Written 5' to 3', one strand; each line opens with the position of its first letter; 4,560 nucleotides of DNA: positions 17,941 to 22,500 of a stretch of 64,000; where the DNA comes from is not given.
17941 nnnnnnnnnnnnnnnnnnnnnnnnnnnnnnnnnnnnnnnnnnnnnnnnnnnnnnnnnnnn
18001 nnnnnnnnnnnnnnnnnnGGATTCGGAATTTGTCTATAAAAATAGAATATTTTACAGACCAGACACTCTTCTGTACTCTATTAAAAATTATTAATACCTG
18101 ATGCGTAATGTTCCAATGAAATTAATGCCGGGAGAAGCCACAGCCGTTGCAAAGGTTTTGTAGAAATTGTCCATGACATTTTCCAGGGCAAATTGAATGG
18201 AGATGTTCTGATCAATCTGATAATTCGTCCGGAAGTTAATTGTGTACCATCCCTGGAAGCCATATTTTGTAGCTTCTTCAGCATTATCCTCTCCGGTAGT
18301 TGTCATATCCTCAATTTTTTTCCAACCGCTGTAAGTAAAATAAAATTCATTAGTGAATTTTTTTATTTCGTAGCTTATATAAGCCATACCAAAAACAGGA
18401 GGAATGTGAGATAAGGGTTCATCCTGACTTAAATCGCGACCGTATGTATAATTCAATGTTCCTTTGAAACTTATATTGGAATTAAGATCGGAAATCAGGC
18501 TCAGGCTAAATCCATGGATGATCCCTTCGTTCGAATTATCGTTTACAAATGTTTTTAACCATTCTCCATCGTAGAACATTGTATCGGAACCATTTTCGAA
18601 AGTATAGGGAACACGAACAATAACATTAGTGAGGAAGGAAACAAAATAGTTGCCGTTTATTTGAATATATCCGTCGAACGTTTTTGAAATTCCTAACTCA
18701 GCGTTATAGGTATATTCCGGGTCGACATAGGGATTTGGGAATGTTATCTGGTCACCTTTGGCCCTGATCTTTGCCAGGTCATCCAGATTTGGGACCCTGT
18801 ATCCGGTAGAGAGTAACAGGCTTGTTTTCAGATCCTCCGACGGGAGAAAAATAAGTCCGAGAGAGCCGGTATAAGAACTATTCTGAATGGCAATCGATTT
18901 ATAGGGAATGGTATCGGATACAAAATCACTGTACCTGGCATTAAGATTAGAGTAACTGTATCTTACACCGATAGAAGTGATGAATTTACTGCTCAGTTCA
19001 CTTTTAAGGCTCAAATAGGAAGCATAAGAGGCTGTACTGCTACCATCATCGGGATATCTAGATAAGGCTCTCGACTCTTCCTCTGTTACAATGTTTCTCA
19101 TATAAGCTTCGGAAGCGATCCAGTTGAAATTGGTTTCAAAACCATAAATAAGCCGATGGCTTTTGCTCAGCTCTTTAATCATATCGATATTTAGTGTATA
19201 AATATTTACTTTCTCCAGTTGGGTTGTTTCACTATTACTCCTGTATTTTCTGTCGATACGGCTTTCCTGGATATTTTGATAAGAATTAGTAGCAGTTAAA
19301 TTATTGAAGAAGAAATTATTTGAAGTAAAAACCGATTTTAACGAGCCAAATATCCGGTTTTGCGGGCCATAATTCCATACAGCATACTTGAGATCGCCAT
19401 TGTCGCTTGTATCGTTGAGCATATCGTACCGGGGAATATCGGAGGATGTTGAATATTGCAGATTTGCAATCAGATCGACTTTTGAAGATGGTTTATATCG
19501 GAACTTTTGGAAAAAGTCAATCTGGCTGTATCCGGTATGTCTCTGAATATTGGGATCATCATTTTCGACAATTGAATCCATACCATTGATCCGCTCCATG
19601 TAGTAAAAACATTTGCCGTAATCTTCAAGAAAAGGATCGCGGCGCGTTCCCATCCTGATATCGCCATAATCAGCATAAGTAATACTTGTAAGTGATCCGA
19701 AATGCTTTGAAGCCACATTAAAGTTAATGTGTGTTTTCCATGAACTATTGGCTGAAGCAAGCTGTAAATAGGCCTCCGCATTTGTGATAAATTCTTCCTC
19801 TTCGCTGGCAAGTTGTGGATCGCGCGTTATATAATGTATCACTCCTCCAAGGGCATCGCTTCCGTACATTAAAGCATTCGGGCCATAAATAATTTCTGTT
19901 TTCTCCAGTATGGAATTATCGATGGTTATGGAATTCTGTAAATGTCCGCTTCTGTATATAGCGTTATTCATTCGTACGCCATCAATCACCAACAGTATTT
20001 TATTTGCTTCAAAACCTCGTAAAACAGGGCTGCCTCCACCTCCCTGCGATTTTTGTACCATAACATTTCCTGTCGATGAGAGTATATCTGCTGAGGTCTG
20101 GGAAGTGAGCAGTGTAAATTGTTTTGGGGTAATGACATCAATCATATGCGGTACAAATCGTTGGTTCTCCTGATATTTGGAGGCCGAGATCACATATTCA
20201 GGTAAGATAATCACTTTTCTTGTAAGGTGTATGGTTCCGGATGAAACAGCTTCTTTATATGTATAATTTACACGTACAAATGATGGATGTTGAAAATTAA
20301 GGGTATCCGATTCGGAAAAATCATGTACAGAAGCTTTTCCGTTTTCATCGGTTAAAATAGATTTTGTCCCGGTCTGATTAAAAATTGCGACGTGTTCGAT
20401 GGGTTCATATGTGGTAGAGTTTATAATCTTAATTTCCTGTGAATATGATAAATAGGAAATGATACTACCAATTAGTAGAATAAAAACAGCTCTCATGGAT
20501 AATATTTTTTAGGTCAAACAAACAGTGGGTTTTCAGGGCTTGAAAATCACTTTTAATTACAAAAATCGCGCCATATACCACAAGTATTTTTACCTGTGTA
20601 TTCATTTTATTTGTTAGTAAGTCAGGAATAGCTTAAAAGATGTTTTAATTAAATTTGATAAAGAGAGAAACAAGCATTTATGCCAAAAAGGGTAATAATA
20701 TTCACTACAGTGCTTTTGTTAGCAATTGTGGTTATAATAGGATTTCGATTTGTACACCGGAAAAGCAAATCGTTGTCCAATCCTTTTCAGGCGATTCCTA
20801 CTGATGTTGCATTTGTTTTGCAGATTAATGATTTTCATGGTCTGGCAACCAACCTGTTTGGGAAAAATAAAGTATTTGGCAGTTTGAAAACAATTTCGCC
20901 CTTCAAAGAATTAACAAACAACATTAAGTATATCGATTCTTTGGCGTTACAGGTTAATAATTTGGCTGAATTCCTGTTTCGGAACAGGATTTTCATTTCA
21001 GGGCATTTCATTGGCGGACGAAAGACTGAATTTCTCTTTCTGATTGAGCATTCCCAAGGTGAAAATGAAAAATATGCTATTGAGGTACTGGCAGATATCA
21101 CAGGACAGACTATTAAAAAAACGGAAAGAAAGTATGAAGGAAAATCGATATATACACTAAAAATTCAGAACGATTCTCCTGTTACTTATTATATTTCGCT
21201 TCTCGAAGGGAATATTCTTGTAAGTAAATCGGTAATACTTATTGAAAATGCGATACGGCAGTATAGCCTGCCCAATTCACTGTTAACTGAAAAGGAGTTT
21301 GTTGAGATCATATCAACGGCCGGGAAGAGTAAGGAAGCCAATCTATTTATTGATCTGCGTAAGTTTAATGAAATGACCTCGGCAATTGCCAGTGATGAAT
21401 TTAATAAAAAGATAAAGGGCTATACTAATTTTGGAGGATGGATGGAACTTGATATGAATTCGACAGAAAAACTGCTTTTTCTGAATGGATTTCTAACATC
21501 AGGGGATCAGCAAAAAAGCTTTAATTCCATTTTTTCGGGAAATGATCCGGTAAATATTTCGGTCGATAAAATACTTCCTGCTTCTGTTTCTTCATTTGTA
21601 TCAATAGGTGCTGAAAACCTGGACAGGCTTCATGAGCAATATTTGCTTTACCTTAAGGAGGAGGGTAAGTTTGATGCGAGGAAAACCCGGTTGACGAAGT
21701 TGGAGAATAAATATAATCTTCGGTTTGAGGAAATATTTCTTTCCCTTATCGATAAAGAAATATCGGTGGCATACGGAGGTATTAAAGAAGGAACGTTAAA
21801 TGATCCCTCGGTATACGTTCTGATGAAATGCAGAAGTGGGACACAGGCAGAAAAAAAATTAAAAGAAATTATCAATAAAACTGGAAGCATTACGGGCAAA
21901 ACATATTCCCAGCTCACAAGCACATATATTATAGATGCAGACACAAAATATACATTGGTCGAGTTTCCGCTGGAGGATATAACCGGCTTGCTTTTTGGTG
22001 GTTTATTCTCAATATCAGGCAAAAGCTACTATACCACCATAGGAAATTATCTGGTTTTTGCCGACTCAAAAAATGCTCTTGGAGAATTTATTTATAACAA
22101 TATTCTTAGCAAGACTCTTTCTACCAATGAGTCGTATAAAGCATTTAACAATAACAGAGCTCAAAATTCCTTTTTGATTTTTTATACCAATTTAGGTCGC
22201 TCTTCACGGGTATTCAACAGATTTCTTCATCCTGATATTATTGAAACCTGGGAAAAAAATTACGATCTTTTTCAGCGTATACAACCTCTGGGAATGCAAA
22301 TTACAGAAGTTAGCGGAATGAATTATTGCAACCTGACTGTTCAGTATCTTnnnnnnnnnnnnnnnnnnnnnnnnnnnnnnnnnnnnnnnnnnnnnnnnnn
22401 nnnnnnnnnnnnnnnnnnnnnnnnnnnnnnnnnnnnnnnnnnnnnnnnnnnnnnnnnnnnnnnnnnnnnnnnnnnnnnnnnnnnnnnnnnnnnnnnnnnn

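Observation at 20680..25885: Best candidate for an undescribed envelope system: anchored DUF3352-like propeller protein, lipoprotein, PorP-like barrel and small membrane protein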

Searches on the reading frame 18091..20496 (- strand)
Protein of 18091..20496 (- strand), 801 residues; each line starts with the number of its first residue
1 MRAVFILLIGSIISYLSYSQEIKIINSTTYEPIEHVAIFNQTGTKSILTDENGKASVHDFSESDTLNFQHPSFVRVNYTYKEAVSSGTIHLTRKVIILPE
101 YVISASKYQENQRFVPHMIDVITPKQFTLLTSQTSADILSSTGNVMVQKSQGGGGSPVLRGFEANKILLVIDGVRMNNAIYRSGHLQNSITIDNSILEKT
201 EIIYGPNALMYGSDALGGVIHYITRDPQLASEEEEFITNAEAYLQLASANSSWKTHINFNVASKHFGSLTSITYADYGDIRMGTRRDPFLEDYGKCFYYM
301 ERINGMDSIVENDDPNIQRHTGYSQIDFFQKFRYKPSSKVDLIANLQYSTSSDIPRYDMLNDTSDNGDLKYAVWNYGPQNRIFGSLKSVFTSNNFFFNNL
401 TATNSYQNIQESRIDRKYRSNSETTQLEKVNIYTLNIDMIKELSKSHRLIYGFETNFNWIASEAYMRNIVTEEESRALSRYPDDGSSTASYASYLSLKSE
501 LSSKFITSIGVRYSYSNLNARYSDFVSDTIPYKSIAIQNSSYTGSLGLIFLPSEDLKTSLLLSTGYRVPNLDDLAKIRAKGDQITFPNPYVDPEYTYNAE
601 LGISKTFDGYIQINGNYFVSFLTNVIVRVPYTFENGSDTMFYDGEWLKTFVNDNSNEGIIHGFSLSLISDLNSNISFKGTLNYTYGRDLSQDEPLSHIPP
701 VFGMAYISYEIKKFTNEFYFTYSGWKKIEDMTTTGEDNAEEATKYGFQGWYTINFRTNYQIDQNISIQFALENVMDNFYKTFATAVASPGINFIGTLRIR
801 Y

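Call 7: search_protein_families(library=pfam, proteins=[window:18091-20496:-], max_evalue=0.001)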
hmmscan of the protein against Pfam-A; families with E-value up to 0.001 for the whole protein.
window:18091-20496:- (801 aa): 3 families
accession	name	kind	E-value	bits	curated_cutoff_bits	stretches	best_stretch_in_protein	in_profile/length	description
PF00593.30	TonB_dep_Rec_b-barrel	-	5.2e-26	92.9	27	1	330-774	28-436/436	TonB dependent receptor-like, beta-barrel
PF07715.20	Plug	-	3.5e-18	66.5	23.9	1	113-219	3-107/107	TonB-dependent Receptor Plug Domain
PF14905.12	OMP_b-brl_3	-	2e-13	50.6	27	1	388-785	8-384/408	Outer membrane protein beta-barrel family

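Call 42: search_protein_families(library=ncbifam, proteins=[window:18091-20496:-], max_evalue=0.01)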
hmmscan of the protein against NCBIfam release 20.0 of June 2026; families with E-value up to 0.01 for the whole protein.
window:18091-20496:- (801 aa): 22 families
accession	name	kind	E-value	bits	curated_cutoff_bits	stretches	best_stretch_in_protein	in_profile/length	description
TIGR01786.1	TonB-hemlactrns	subfamily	6e-53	180.2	323.75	1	107-799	10-717/719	TonB-dependent hemoglobin/transferrin/lactoferrin family receptor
TIGR01785.1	TonB-hemin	subfamily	3.8e-50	171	316.85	1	101-801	4-677/677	TonB-dependent heme/hemoglobin receptor family protein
TIGR01783.1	TonB-siderophor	subfamily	1.3e-20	73.6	223.5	1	118-784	5-625/649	TonB-dependent siderophore receptor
TIGR01779.1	TonB-B12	equivalog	7.3e-20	71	599.7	1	98-229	28-158/614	TonB-dependent vitamin B12 receptor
NF010010.0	PRK13483.1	equivalog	5.1e-19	67.7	927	2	97-229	32-167/660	ligand-gated channel protein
NF007926.1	PRK10641.1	equivalog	5.4e-16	58.3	836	1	100-228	29-157/617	TonB-dependent vitamin B12 receptor BtuB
NF007478.2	PRK10064.1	equivalog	4.1e-15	55.1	745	1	101-225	33-158/663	catecholate siderophore receptor CirA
NF010038.0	PRK13513.1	equivalog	1.7e-11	43.4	942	1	100-245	37-182/659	ligand-gated channel protein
TIGR01776.1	TonB-tbp-lbp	subfamily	4.9e-11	41.3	468.8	2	445-784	568-910/946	lactoferrin/transferrin family TonB-dependent receptor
NF010048.1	PRK13524.1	subfamily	6.9e-11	41.3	493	1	160-777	104-709/744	FepA family TonB-dependent siderophore receptor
NF010051.0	PRK13528.1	subfamily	1e-10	40.6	583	2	588-777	516-700/727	FepA family TonB-dependent siderophore receptor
NF050067.1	TonBEntbctnRecCfrA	equivalog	1.9e-10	39.7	1200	1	90-242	18-172/698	TonB-dependent ferric enterobactin receptor CfrA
NF010012.0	PRK13486.1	equivalog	2.2e-10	39.6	924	1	102-261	29-188/696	TonB-dependent receptor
NF049945.1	TonB_dep_FCYXU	equivalog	5.3e-10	38.5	825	1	157-232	98-174/697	TonB-dependent receptor, FCYXU motif-type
NF010011.0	PRK13484.1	equivalog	2.7e-09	35.9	1197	1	101-225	33-159/682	IreA family TonB-dependent siderophore receptor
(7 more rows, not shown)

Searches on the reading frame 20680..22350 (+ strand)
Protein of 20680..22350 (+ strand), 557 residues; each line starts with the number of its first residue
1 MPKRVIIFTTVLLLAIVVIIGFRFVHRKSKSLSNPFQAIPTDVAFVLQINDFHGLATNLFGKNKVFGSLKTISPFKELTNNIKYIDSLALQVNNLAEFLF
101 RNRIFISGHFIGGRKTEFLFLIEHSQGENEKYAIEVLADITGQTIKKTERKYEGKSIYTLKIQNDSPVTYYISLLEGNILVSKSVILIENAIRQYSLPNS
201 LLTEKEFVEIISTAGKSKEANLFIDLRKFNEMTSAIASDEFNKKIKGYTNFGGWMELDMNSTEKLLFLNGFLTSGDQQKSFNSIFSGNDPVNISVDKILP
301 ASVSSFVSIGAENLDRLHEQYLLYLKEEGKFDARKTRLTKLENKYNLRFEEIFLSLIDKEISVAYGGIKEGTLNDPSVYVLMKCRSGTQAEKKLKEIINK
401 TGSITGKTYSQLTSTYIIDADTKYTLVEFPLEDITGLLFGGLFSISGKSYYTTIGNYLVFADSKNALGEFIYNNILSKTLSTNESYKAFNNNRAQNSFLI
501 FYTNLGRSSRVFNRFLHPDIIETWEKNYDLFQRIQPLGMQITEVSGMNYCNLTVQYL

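Call 51: search_solved_structures(query=A4, max_evalue=10, show_alignments=0)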
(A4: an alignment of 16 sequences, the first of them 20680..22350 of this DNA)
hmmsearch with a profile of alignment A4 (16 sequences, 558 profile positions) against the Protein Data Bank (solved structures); distinct sequences matched with E-value up to 10: 3.
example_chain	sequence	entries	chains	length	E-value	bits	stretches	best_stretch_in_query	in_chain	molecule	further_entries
8jiv_CS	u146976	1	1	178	0.24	13.4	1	56-95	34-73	60S ribosomal protein L18a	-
4v3p_LS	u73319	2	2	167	0.29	13.1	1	56-95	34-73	60S ribosomal protein L18a | 60S ribosomal protein rpL20 (L18ae)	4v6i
4v7e_CS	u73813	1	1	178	0.32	13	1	56-95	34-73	60S ribosomal protein L20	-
